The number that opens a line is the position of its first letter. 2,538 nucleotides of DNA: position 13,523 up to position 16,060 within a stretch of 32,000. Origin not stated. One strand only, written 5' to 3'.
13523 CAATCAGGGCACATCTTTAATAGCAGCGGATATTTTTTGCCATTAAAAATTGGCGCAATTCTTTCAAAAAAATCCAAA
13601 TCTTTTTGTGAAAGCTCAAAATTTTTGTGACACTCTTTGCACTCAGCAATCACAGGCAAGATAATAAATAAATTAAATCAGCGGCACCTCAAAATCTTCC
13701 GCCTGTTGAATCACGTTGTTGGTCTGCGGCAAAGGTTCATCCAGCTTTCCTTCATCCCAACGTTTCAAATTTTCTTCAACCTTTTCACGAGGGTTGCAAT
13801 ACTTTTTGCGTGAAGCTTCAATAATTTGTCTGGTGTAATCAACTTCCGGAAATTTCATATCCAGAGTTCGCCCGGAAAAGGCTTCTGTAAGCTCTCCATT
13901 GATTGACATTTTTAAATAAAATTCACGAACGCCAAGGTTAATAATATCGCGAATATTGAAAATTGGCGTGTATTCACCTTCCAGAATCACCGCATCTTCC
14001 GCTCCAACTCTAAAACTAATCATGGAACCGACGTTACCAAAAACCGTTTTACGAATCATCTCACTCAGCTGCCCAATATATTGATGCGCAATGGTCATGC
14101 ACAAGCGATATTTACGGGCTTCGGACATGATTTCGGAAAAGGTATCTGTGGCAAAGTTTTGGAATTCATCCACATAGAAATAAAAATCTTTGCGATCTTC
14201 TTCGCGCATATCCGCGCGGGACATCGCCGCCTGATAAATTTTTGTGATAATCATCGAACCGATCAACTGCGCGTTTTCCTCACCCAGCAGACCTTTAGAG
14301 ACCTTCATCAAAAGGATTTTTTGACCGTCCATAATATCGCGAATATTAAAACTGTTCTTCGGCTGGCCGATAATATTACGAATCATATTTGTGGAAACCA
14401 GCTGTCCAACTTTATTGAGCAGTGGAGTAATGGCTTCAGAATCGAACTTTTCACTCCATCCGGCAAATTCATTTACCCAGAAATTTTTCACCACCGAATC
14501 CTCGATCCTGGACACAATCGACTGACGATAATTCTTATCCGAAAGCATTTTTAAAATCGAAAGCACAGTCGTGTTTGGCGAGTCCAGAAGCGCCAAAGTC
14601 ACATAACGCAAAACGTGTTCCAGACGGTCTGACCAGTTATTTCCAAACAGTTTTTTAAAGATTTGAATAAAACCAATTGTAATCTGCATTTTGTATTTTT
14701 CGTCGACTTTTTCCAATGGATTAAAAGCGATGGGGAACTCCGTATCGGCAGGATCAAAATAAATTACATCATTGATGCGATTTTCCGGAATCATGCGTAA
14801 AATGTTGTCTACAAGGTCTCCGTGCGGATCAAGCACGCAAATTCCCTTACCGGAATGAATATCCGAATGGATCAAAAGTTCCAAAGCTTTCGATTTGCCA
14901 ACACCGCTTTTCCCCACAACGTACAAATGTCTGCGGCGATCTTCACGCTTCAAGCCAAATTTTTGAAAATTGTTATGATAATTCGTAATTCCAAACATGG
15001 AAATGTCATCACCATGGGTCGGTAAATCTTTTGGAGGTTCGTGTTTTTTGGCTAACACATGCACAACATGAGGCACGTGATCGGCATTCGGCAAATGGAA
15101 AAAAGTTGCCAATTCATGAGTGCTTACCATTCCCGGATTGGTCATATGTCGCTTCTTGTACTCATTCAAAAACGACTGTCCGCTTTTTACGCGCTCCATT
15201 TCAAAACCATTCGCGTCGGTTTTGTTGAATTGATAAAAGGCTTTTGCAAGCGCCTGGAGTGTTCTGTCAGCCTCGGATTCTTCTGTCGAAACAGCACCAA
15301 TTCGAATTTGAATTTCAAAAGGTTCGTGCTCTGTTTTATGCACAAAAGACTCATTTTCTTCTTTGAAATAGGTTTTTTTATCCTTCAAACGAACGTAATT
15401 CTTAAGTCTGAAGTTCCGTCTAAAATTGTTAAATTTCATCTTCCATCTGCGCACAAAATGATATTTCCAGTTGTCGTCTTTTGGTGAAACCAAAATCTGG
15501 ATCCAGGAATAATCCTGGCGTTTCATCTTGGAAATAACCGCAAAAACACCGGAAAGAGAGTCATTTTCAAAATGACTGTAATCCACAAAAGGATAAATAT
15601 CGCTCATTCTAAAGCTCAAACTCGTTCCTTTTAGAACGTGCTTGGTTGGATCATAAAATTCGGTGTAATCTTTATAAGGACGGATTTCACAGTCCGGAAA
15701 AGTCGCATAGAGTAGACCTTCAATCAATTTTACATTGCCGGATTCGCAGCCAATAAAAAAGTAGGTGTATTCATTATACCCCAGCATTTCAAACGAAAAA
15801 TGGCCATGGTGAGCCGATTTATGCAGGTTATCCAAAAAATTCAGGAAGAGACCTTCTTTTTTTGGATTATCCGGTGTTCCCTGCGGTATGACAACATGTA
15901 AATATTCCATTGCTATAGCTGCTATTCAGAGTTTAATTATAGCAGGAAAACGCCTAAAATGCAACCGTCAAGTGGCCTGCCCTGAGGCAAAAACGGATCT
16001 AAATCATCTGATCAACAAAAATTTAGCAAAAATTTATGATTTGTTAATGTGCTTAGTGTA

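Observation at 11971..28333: Seven tandem paralogs of an uncharacterised ~550-aa cysteine-rich protein family occupy about half the window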

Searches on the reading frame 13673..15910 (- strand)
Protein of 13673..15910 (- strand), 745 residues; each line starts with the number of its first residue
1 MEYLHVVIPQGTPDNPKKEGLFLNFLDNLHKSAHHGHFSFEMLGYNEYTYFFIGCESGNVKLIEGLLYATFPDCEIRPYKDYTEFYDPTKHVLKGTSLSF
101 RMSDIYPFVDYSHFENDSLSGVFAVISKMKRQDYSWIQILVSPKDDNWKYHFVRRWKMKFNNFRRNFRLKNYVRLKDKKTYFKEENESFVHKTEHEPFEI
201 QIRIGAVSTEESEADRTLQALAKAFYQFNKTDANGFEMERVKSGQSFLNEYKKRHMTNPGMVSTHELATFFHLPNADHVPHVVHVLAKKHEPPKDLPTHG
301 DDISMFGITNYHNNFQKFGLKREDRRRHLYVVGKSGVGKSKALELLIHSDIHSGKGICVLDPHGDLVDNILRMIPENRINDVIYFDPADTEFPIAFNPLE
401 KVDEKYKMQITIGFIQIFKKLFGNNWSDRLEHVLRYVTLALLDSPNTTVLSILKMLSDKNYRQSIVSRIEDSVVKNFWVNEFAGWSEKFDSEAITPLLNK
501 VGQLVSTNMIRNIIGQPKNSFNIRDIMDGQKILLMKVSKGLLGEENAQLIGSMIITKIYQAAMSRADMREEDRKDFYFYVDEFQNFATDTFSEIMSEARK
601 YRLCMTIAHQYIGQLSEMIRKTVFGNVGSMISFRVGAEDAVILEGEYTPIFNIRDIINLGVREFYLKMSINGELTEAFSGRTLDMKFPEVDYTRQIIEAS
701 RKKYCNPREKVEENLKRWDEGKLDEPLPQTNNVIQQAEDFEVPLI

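Call 4: search_protein_families(library=pfam, proteins=[window:13673-15910:-], max_evalue=1)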
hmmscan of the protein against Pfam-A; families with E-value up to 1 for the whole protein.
window:13673-15910:- (745 aa): 7 families
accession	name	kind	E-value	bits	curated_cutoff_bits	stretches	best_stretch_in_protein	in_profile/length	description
PF02534.20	T4SS-DNA_transf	-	1.9e-11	44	20.1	1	318-618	44-347/468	Type IV secretory system Conjugative DNA transfer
PF10412.15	TrwB_AAD_bind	-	1.7e-08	34.2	20.5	1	321-618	10-289/387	Type IV secretion-system coupling protein DNA-binding domain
PF01935.23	DUF87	-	3.7e-06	27.6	23.2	1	326-375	23-69/220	Helicase HerA, central domain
PF12696.13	TraG-D_C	-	6.3e-06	26.6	22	1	576-635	2-66/126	TraM recognition site of TraD and TraG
PF13401.12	AAA_22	-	0.0041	17.9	27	1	324-370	3-50/130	AAA domain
PF13191.12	AAA_16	-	0.11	13.5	32.6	1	323-349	21-47/167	AAA ATPase domain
PF01580.24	FtsK_SpoIIIE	-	0.12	12.2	24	1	327-349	40-62/221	FtsK/SpoIIIE family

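Call 5: search_protein_families(library=ncbifam, proteins=[window:13673-15910:-], max_evalue=1)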
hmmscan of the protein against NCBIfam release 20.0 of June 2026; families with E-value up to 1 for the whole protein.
window:13673-15910:- (745 aa): 11 families
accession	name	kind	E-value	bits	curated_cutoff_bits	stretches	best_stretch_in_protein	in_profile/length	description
TIGR03743.1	SXT_TraD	subfamily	8.6e-14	50.9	366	2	279-401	132-253/636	conjugative transfer system coupling protein TraD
TIGR03754.1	conj_TOL_TraD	equivalog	2.3e-10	39.6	647.55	1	287-377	144-230/643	type IV conjugative transfer system coupling protein TraD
NF053655.1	CedD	equivalog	7.8e-07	28.1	600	1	301-372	197-267/527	DNA-translocating ATPase CedD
TIGR02759.1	TraD_Ftype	equivalog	0.00024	20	521.35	1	554-619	387-453/566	type IV conjugative transfer system coupling protein TraD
TIGR02767.1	TraG-Ti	equivalog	0.0037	16.1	686.2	1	518-619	414-511/623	Ti-type conjugative transfer system protein TraG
NF040819.1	helicase_HerA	equivalog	0.0057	15.2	970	1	326-371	156-202/561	DNA double-strand break repair helicase HerA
NF033849.1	ser_rich_anae_1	subfamily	0.007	13.7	650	1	322-614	755-1073/1163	serine-rich protein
NF041447.1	TrbC_conju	equivalog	0.013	13.9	800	1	303-362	106-165/685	F-type conjugative transfer protein TrbC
TIGR03597.1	GTPase_YqeH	equivalog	0.017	14.3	297.4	1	320-349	149-178/361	ribosome biogenesis GTPase YqeH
NF047498.1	LIC_12616_fam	subfamily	0.084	12.5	28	1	185-232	52-99/153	phage neck terminator protein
TIGR03420.1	DnaA_homol_Hda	equivalog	0.14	11.7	194.8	1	321-363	33-75/226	DnaA regulatory inactivator Hda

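Call 31: search_protein_families(library=padloc, proteins=[window:13673-15910:-], max_evalue=0.1)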
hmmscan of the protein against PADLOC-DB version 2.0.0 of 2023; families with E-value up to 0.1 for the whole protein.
window:13673-15910:- (745 aa): 4 families
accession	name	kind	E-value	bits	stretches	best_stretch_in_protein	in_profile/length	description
PDLC04140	mad8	-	2.4e-08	31.9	1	325-621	26-243/314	mads_8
PDLC04105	HerA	-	3.6e-05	20.5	1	326-367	166-208/576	-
PDLC04103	HerA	-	3.8e-05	20.2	1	581-635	459-509/579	-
PDLC04106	HerA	-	0.0086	12.6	0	584-639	534-585/667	-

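Call 32: search_protein_families(library=phrogs, proteins=[window:13673-15910:-], max_evalue=0.1)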
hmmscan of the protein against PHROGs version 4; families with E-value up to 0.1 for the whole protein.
window:13673-15910:- (745 aa): 3 families
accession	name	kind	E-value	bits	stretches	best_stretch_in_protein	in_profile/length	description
phrog_5156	-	unknown function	2e-71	242.2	2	176-715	256-804/824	-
phrog_7035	-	unknown function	2.8e-11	43.5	2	322-367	207-254/969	-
phrog_2666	-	head and packaging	0.0018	18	1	313-365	308-360/555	terminase large subunit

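Call 43: search_solved_structures(query=window:13673-15910:-, max_evalue=0.01)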
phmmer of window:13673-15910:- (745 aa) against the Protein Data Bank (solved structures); distinct sequences matched with E-value up to 0.01: 0.

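Call 48: search_solved_structures(query=A3, max_evalue=0.01)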
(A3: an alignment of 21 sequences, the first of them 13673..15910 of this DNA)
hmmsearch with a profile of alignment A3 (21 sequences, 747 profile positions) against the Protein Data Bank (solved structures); distinct sequences matched with E-value up to 0.01: 4.
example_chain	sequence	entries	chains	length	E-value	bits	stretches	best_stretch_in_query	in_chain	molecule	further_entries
1gl6_A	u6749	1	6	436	2e-05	26.4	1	329-372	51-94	ATPASE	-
1e9r_A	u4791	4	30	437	2e-05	26.4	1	329-372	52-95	CONJUGAL TRANSFER PROTEIN TRWB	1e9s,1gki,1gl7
6sz9_A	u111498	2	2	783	0.00071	21.3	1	292-380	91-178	IcmO (DotL)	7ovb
2kjq_A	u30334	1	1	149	0.0079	17.9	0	322-365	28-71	DnaA-related protein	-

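Call 61: find_homologous_proteins(query=window:13673-15910:-)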
Query window:13673-15910:- (745 aa): 6034 proteins with E <= 0.001 among 8000 candidates; the best 120 are listed.
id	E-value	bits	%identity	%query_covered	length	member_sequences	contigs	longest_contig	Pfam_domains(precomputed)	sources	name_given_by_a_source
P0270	0.0e+0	1724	100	100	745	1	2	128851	PF26449.1,PF10412.16,PF01935.24,PF02534.21,PF12696.14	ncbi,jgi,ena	ncbi:MAG: type IV secretory system conjugative DNA transfer family protein [Candidatus Gracilibacter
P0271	0.0e+0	1476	84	100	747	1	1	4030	PF26449.1,PF10412.16,PF01935.24,PF02534.21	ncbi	-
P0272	0.0e+0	1431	81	100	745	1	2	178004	PF26449.1,PF10412.16,PF01935.24,PF02534.21,PF12696.14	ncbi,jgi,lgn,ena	-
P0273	0.0e+0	1402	80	100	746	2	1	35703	PF26449.1,PF10412.16,PF01935.24,PF02534.21,PF12696.14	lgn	-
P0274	0.0e+0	1378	79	100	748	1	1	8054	PF26449.1,PF10412.16,PF01935.24,PF02534.21,PF12696.14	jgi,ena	-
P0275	0.0e+0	1351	78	100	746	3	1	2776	PF26449.1,PF10412.16,PF02534.21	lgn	-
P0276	0.0e+0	1345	77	100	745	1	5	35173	PF26449.1,PF10412.16,PF01935.24,PF02534.21,PF12696.14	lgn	-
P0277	0.0e+0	1340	76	100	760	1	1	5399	PF26449.1,PF10412.16,PF01935.24,PF02534.21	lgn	-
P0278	0.0e+0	1336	76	100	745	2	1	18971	PF26449.1,PF10412.16,PF01935.24,PF02534.21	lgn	-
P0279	0.0e+0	1327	75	100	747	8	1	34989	PF26449.1,PF10412.16,PF02534.21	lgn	-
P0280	0.0e+0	1326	78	97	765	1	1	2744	PF26449.1,PF10412.16,PF01935.24,PF02534.21,PF12696.14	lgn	-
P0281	0.0e+0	1326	75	100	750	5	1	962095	PF26449.1,PF10412.16,PF01935.24,PF02534.21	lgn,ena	-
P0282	0.0e+0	1325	76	100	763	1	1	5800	PF26449.1,PF10412.16,PF01935.24,PF02534.21,PF12696.14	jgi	jgi:hypothetical protein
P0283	0.0e+0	1317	75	100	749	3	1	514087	PF26449.1,PF10412.16,PF02534.21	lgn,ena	-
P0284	0.0e+0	1316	75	100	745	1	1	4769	PF26449.1,PF10412.16,PF02534.21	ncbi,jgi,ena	-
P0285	0.0e+0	1313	75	100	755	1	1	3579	PF26449.1,PF10412.16,PF01935.24,PF02534.21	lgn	-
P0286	0.0e+0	1313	75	100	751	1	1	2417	PF26449.1,PF10412.16,PF01935.24,PF02534.21,PF12696.14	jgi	jgi:hypothetical protein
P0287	0.0e+0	1313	75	100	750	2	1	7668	PF26449.1,PF10412.16,PF01935.24,PF02534.21,PF12696.14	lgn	-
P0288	0.0e+0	1310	75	100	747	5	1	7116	PF26449.1,PF10412.16,PF02534.21,PF12696.14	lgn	-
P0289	0.0e+0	1309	75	100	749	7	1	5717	PF26449.1,PF10412.16,PF01935.24,PF02534.21,PF12696.14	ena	-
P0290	0.0e+0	1308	74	100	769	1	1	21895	PF26449.1,PF10412.16,PF01935.24,PF02534.21,PF12696.14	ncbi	-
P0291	0.0e+0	1305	75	100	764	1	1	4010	PF26449.1,PF10412.16,PF01935.24,PF02534.21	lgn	-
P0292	0.0e+0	1303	74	100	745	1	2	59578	PF26449.1,PF10412.16,PF01935.24,PF02534.21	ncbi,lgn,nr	ncbi:type IV secretion system DNA-binding domain-containing protein [Patescibacteria group bacterium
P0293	0.0e+0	1300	73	100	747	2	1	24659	PF26449.1,PF10412.16,PF02534.21,PF12696.14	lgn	-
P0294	0.0e+0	1300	73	100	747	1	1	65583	PF26449.1,PF10412.16,PF02534.21,PF12696.14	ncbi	-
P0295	0.0e+0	1296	73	100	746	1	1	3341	PF26449.1,PF10412.16,PF02534.21,PF12696.14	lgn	-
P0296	0.0e+0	1295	74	100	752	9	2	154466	PF26449.1,PF10412.16,PF02534.21,PF12696.14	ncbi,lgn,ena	-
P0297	0.0e+0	1294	73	100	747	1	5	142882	PF26449.1,PF10412.16,PF02534.21,PF12696.14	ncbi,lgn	-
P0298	0.0e+0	1293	73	100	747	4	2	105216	PF26449.1,PF10412.16,PF02534.21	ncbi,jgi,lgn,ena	ncbi:MAG: type IV secretory system conjugative DNA transfer family protein [Candidatus Gracilibacter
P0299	0.0e+0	1293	75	100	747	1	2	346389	PF26449.1,PF10412.16,PF01935.24,PF02534.21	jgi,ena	jgi:hypothetical protein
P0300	0.0e+0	1292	74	100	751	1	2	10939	PF26449.1,PF10412.16,PF02534.21,PF12696.14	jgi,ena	-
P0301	0.0e+0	1289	75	100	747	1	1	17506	PF26449.1,PF10412.16,PF02534.21,PF12696.14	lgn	-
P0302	0.0e+0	1288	74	100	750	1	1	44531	PF26449.1,PF10412.16,PF01935.24,PF02534.21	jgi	jgi:hypothetical protein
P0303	0.0e+0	1288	73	100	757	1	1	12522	PF26449.1,PF10412.16,PF01935.24,PF02534.21,PF12696.14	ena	-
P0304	0.0e+0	1287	73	100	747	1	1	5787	PF26449.1,PF10412.16,PF02534.21,PF12696.14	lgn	-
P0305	0.0e+0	1285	73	100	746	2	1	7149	PF26449.1,PF10412.16,PF01935.24,PF02534.21,PF12696.14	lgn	-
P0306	0.0e+0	1285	72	100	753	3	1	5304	PF26449.1,PF10412.16,PF01935.24,PF02534.21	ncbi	-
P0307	0.0e+0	1282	74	100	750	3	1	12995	PF26449.1,PF10412.16,PF01935.24,PF02534.21,PF12696.14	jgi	jgi:hypothetical protein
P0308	0.0e+0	1281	74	100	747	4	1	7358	PF26449.1,PF10412.16,PF01935.24,PF02534.21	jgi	jgi:hypothetical protein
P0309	0.0e+0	1280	73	100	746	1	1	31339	PF26449.1,PF10412.16,PF01935.24,PF02534.21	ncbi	-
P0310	0.0e+0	1280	73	100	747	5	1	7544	PF26449.1,PF10412.16,PF02534.21,PF12696.14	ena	-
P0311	0.0e+0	1278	73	100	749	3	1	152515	PF26449.1,PF10412.16,PF02534.21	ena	-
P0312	0.0e+0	1277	73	100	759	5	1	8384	PF26449.1,PF10412.16,PF01935.24,PF02534.21,PF12696.14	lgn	-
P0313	0.0e+0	1272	73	100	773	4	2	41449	PF26449.1,PF10412.16,PF01935.24,PF02534.21,PF12696.14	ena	-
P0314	0.0e+0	1269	73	100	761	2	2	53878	PF26449.1,PF10412.16,PF01935.24,PF12696.14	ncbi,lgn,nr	ncbi:MAG: type IV secretion system DNA-binding domain-containing protein [Candidatus Peregrinibacter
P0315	0.0e+0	1268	72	100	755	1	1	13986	PF26449.1,PF02534.21,PF12696.14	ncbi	-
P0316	0.0e+0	1264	73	100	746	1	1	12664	PF26449.1,PF01935.24,PF02534.21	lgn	-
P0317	0.0e+0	1262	72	100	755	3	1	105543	PF26449.1,PF10412.16,PF02534.21,PF12696.14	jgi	jgi:hypothetical protein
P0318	0.0e+0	1253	73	100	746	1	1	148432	PF26449.1,PF10412.16,PF02534.21,PF12696.14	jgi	jgi:hypothetical protein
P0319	0.0e+0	1247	71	100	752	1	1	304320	PF26449.1,PF10412.16,PF02534.21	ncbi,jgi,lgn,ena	ncbi:MAG: type IV secretory system conjugative DNA transfer family protein [Candidatus Gracilibacter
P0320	0.0e+0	1232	72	100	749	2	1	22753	PF26449.1,PF10412.16,PF02534.21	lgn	-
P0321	0.0e+0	1230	72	100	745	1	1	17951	PF26449.1,PF10412.16,PF02534.21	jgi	jgi:hypothetical protein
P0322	0.0e+0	1227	71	100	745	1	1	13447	PF26449.1,PF10412.16,PF02534.21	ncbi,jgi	ncbi:MAG: hypothetical protein ACI9QC_000452 [Oceanicoccus sp.]|jgi:hypothetical protein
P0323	0.0e+0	1224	75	94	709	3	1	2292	PF26449.1,PF10412.16,PF01935.24,PF02534.21,PF12696.14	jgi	jgi:hypothetical protein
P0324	0.0e+0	1221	70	100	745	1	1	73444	PF26449.1,PF10412.16,PF01935.24,PF02534.21,PF12696.14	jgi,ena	jgi:hypothetical protein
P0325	0.0e+0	1219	70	100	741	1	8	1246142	PF26449.1,PF10412.16,PF02534.21,PF12696.14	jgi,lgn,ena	-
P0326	0.0e+0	1215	70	100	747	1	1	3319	PF26449.1,PF10412.16,PF02534.21,PF12696.14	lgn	-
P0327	0.0e+0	1214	70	100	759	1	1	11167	PF26449.1,PF10412.16,PF02534.21,PF12696.14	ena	-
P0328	0.0e+0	1213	70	100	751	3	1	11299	PF26449.1,PF10412.16,PF01935.24,PF02534.21,PF12696.14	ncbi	-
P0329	0.0e+0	1207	71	100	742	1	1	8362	PF26449.1,PF10412.16,PF01935.24,PF02534.21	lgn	-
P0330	0.0e+0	1204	69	100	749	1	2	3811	PF26449.1,PF10412.16,PF01935.24,PF02534.21,PF12696.14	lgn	-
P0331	0.0e+0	1187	69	100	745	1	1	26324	PF26449.1,PF10412.16,PF01935.24,PF02534.21,PF12696.14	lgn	-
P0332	0.0e+0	1166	67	100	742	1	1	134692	PF26449.1,PF10412.16,PF01935.24,PF02534.21,PF12696.14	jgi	-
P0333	0.0e+0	1107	66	100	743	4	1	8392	PF26449.1,PF10412.16,PF01935.24,PF02534.21,PF12696.14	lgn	-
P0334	0.0e+0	1104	65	100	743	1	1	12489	PF26449.1,PF01935.24,PF02534.21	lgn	-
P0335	0.0e+0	1099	65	100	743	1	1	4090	PF26449.1,PF10412.16,PF01935.24,PF02534.21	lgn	-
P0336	0.0e+0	1096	78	81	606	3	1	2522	PF10412.16,PF01935.24,PF02534.21,PF12696.14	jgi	jgi:hypothetical protein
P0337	0.0e+0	1096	64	100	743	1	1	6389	PF26449.1,PF10412.16,PF01935.24,PF02534.21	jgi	jgi:hypothetical protein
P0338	0.0e+0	1093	64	100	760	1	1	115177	PF26449.1,PF10412.16,PF02534.21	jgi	jgi:hypothetical protein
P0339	0.0e+0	1077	63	100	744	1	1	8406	PF26449.1,PF10412.16,PF02534.21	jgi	-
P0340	0.0e+0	1076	63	100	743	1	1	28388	PF26449.1,PF10412.16,PF01935.24,PF02534.21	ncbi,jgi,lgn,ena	-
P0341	0.0e+0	1074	63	100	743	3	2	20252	PF26449.1,PF01935.24,PF02534.21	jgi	-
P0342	0.0e+0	1072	63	100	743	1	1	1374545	PF26449.1,PF10412.16,PF01935.24,PF02534.21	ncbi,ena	-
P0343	0.0e+0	1068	63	100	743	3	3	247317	PF26449.1,PF10412.16,PF01935.24,PF02534.21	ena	-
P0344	0.0e+0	1068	62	100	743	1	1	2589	PF26449.1,PF10412.16,PF01935.24,PF13401.13,PF02534.21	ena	-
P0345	0.0e+0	1066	63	100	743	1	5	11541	PF26449.1,PF10412.16,PF01935.24,PF02534.21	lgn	-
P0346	0.0e+0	1066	62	100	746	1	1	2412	PF26449.1,PF10412.16,PF01935.24,PF02534.21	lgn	-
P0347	0.0e+0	1065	62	100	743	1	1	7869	PF26449.1,PF10412.16,PF01935.24,PF13401.13,PF02534.21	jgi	jgi:hypothetical protein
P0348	0.0e+0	1063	62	100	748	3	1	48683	PF26449.1,PF10412.16,PF01935.24,PF02534.21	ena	-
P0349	0.0e+0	1063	63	100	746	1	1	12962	PF26449.1,PF10412.16,PF01935.24,PF02534.21,PF12696.14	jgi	jgi:hypothetical protein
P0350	0.0e+0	1060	62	100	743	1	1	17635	PF26449.1,PF10412.16,PF01935.24,PF02534.21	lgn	-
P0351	0.0e+0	1052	62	100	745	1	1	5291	PF26449.1,PF10412.16,PF01935.24,PF02534.21,PF12696.14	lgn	-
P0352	0.0e+0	1052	65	97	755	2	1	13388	PF26449.1,PF02534.21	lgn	-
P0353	0.0e+0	1050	63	100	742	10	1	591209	PF26449.1,PF02534.21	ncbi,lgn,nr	ncbi:MAG: type IV secretion system DNA-binding domain-containing protein [Candidatus Peregrinibacter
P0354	0.0e+0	1050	62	100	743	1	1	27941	PF26449.1,PF10412.16,PF01935.24,PF02534.21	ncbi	ncbi:type IV secretory system conjugative DNA transfer family protein [Patescibacteria group bacteri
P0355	0.0e+0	1050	62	100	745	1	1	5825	PF26449.1,PF10412.16,PF02534.21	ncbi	-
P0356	0.0e+0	1047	62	100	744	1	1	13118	PF26449.1,PF10412.16,PF01935.24,PF02534.21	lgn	-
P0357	0.0e+0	1045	62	100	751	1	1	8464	PF26449.1,PF10412.16,PF01935.24,PF02534.21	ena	-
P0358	0.0e+0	1044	62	100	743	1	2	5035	PF26449.1,PF10412.16,PF01935.24,PF02534.21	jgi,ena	-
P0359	0.0e+0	1042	64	97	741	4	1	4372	PF26449.1,PF01935.24,PF02534.21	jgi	-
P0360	0.0e+0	1040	63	100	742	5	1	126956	PF26449.1,PF02534.21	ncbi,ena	-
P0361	0.0e+0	1040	62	100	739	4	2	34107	PF26449.1,PF10412.16,PF01935.24,PF02534.21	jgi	-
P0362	0.0e+0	1038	60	100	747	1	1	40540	PF26449.1,PF10412.16,PF01935.24,PF02534.21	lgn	-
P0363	0.0e+0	1037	61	100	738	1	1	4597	PF26449.1,PF10412.16,PF01935.24,PF02534.21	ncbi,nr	ncbi:type IV secretory system conjugative DNA transfer family protein [Candidatus Peregrinibacteria 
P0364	0.0e+0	1036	64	97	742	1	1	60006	PF26449.1,PF02534.21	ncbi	-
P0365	0.0e+0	1036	62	100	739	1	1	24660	PF26449.1,PF10412.16,PF01935.24,PF02534.21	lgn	-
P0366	0.0e+0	1035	61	100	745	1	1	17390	PF26449.1,PF10412.16,PF01935.24,PF02534.21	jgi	-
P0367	0.0e+0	1034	61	100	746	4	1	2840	PF26449.1,PF10412.16,PF01935.24,PF02534.21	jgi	-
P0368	0.0e+0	1033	63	97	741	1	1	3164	PF26449.1,PF01935.24,PF02534.21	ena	-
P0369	0.0e+0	1033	62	100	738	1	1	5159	PF26449.1,PF10412.16,PF01935.24,PF02534.21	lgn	-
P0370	0.0e+0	1032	61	100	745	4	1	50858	PF26449.1,PF10412.16,PF01935.24,PF02534.21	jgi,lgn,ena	-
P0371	0.0e+0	1032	63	97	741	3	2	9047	PF26449.1,PF01935.24,PF02534.21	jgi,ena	-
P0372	0.0e+0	1031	64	97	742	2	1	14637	PF26449.1,PF02534.21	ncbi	-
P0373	0.0e+0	1031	61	100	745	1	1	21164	PF26449.1,PF10412.16,PF01935.24,PF02534.21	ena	-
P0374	0.0e+0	1030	61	100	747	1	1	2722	PF26449.1,PF10412.16,PF01935.24,PF02534.21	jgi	jgi:hypothetical protein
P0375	0.0e+0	1030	60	100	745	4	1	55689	PF26449.1,PF10412.16,PF01935.24,PF02534.21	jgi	jgi:hypothetical protein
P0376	0.0e+0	1030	60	100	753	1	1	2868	PF26449.1,PF10412.16,PF01935.24,PF02534.21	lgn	-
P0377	0.0e+0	1030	60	100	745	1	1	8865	PF26449.1,PF10412.16,PF01935.24,PF02534.21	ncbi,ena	-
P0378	0.0e+0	1030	63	97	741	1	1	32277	PF26449.1,PF01935.24,PF02534.21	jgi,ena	-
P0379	0.0e+0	1030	60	100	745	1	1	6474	PF26449.1,PF10412.16,PF02534.21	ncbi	ncbi:MAG: type IV secretory system conjugative DNA transfer family protein [Candidatus Peregrinibact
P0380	0.0e+0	1029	62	100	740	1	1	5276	PF26449.1,PF10412.16,PF01935.24,PF02534.21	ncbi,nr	ncbi:type IV secretion system DNA-binding domain-containing protein [Candidatus Peregrinibacteria ba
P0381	0.0e+0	1029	60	100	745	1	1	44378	PF26449.1,PF10412.16,PF02534.21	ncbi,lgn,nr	ncbi:type IV secretory system conjugative DNA transfer family protein [Candidatus Peregrinibacteria 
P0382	0.0e+0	1029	61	100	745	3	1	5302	PF26449.1,PF10412.16,PF01935.24,PF02534.21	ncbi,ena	-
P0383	0.0e+0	1029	61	100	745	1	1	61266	PF26449.1,PF10412.16,PF01935.24,PF02534.21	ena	-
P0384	0.0e+0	1029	61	99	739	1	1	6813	PF26449.1,PF10412.16,PF01935.24,PF02534.21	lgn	-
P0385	0.0e+0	1028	61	100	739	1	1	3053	PF26449.1,PF02534.21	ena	-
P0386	0.0e+0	1028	61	100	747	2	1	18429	PF26449.1,PF10412.16,PF01935.24,PF02534.21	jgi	jgi:Type IV secretion-system coupling protein DNA-binding domain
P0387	0.0e+0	1028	61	100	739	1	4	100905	PF26449.1,PF02534.21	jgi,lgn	-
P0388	0.0e+0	1028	61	100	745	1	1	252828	PF26449.1,PF10412.16,PF01935.24,PF02534.21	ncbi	-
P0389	0.0e+0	1027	61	100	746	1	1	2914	PF26449.1,PF01935.24,PF02534.21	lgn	-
